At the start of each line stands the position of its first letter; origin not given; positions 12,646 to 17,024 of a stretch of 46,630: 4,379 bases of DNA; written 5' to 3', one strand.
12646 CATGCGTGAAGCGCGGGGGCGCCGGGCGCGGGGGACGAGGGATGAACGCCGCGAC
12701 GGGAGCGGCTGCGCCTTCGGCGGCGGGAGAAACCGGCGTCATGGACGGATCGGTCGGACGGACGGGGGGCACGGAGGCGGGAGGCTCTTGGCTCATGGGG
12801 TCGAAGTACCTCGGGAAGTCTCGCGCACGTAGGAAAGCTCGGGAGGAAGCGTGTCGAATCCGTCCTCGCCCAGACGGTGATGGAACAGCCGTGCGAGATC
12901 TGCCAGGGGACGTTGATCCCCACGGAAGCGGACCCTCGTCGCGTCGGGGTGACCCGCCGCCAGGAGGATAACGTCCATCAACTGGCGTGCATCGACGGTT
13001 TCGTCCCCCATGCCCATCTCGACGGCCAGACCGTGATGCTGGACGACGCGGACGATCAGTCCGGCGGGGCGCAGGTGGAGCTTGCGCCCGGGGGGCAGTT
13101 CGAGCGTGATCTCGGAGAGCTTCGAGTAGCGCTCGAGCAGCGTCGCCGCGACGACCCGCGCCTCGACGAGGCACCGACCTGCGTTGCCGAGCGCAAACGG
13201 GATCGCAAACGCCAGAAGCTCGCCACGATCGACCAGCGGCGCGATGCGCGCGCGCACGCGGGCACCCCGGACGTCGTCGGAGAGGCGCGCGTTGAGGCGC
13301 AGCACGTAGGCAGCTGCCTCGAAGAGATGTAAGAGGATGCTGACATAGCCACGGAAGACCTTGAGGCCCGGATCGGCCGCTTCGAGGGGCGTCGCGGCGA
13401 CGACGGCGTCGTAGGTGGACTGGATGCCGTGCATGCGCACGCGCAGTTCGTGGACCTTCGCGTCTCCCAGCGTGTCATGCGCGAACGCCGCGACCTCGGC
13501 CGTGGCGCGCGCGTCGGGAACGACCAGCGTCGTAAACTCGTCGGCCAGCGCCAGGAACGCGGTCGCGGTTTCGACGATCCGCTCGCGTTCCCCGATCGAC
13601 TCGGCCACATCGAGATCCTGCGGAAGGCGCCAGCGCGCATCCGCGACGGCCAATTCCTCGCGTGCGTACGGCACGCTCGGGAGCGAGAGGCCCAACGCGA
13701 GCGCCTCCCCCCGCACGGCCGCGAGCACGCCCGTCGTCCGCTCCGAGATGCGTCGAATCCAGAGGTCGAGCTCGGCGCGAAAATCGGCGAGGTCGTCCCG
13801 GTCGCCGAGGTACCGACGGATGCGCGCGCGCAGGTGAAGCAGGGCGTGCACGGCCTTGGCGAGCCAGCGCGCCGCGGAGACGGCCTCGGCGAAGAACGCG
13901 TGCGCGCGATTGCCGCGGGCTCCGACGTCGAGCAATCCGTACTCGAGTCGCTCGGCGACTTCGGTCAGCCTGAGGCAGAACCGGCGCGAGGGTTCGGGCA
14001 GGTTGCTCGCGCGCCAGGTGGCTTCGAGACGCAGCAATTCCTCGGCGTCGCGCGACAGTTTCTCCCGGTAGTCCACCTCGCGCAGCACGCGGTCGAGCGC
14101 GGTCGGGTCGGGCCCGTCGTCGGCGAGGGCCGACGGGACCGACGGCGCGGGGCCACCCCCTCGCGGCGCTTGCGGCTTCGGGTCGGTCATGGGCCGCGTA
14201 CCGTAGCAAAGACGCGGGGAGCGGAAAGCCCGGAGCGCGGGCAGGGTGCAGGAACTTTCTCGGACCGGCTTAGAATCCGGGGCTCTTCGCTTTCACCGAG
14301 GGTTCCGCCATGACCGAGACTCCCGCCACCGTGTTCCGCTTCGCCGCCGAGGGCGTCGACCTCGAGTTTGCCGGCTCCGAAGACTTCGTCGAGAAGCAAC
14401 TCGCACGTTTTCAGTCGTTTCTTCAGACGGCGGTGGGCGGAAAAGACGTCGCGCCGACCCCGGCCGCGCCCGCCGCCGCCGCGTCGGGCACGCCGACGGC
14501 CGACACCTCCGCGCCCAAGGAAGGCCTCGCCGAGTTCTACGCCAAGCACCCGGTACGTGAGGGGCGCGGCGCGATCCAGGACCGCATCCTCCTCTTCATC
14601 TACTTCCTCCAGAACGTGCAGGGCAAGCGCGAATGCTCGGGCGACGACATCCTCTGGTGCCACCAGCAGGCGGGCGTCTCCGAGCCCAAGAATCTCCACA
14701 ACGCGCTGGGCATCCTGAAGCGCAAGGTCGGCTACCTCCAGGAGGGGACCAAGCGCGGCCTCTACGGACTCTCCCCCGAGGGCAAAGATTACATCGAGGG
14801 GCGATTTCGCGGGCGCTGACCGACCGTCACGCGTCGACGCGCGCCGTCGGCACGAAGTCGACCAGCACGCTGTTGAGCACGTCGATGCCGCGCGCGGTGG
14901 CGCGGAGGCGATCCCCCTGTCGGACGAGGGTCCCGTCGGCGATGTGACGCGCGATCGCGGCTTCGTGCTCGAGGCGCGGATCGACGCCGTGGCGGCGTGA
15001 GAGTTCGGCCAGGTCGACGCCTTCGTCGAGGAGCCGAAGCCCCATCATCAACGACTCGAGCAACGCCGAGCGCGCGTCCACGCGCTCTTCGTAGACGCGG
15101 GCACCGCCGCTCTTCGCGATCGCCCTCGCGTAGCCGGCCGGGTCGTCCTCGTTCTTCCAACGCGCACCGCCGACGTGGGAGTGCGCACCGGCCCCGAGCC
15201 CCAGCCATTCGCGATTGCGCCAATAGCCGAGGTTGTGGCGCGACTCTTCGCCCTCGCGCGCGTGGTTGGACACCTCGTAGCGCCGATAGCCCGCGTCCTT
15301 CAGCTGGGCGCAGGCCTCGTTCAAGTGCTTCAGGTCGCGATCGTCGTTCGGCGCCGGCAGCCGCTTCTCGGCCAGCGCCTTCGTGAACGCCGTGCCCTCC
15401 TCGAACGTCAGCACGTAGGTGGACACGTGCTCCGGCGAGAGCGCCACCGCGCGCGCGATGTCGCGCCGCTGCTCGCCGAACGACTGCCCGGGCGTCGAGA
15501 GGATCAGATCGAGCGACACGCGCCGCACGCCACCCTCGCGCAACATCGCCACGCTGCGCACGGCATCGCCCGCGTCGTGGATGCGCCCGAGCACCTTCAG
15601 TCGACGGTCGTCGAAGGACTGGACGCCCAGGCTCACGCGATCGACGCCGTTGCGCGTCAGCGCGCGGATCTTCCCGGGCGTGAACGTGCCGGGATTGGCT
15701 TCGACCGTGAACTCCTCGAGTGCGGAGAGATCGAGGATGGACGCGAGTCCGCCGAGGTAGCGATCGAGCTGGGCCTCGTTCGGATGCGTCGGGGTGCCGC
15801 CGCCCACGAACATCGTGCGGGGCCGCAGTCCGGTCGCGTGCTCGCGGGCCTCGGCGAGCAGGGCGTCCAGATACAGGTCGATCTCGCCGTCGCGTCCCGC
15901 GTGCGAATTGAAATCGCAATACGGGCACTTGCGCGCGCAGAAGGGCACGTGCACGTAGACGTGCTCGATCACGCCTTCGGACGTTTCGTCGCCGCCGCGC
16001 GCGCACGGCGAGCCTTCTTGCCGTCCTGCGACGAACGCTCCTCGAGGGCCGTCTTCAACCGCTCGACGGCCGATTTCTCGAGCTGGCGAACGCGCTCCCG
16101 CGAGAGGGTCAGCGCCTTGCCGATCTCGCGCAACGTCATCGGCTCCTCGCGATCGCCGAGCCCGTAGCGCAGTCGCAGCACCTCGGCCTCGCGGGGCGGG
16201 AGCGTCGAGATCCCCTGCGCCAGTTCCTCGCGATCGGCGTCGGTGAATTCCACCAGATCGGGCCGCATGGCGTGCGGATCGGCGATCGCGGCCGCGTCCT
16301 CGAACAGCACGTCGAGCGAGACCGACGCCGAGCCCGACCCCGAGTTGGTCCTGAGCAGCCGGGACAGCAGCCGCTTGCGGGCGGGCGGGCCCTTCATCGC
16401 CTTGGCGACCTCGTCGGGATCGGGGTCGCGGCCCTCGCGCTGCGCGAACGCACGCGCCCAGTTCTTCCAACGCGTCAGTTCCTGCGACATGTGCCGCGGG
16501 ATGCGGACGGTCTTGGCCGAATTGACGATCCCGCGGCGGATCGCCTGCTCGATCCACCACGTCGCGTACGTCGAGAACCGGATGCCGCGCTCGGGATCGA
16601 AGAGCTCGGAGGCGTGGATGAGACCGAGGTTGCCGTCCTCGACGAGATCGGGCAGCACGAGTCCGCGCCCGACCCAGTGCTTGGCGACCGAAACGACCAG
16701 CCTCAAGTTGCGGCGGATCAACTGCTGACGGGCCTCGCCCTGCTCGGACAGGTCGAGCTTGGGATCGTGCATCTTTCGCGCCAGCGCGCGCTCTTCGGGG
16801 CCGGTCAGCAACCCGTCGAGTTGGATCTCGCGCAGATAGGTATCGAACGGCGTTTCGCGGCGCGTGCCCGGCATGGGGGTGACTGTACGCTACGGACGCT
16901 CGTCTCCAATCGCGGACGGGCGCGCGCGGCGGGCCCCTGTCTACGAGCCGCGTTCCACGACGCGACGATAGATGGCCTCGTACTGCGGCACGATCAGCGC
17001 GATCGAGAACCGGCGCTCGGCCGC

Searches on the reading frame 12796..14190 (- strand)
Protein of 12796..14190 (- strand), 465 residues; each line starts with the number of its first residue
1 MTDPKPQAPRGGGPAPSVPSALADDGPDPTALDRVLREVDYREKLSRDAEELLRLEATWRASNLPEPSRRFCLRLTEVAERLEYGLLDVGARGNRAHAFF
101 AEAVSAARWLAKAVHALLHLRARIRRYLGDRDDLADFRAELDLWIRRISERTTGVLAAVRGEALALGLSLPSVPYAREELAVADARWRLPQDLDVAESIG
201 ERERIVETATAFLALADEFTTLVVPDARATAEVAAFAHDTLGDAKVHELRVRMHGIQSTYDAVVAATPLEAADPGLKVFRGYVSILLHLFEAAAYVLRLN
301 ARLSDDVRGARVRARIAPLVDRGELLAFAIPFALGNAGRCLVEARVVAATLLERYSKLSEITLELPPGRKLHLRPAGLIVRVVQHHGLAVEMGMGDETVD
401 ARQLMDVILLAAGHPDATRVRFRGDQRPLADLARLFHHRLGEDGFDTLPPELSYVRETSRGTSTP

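Call 35: find_encoding_contigs(protein=window:12796-14190:-, flank=10000, max_places=6)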
Protein window:12796-14190:- (465 aa): 1 contig read that carries it; 1 place shown.
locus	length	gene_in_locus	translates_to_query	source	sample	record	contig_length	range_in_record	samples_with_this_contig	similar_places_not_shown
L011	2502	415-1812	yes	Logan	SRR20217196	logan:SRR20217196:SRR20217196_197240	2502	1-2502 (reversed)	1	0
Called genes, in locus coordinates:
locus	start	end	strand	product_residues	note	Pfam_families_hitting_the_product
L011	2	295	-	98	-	?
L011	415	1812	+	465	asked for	PF00381:PTS-HPr (weak)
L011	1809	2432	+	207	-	PF14464:Prok-JAB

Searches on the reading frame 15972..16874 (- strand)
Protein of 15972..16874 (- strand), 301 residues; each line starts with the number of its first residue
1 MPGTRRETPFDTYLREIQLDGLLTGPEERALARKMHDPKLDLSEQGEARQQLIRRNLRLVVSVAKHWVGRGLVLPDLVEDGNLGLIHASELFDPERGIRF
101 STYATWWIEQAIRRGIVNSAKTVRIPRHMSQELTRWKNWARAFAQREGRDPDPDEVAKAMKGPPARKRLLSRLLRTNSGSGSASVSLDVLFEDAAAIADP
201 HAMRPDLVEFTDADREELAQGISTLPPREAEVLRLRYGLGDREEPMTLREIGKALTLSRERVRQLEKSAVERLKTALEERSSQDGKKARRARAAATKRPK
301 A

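Call 36: find_encoding_contigs(protein=window:15972-16874:-, flank=10000, max_places=6)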
Protein window:15972-16874:- (301 aa): 1 contig read that carries it; 1 place shown.
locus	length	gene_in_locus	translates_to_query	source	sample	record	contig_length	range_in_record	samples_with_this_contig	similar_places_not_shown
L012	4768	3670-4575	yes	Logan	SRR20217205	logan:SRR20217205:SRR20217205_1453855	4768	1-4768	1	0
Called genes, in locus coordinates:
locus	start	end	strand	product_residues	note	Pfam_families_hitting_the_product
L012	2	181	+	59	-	?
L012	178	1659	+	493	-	PF10079:Rossmann-like_BshC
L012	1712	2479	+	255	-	PF02585:PIG-L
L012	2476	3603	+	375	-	PF13439:Glyco_transf_4, PF13477:Glyco_trans_4_2, PF13579:Glyco_trans_4_4, PF20706:GT4-conflict, PF00534:Glycos_transf_1, PF13692:Glyco_trans_1_4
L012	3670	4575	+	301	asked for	PF04542:Sigma70_r2, PF04545:Sigma70_r4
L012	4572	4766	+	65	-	?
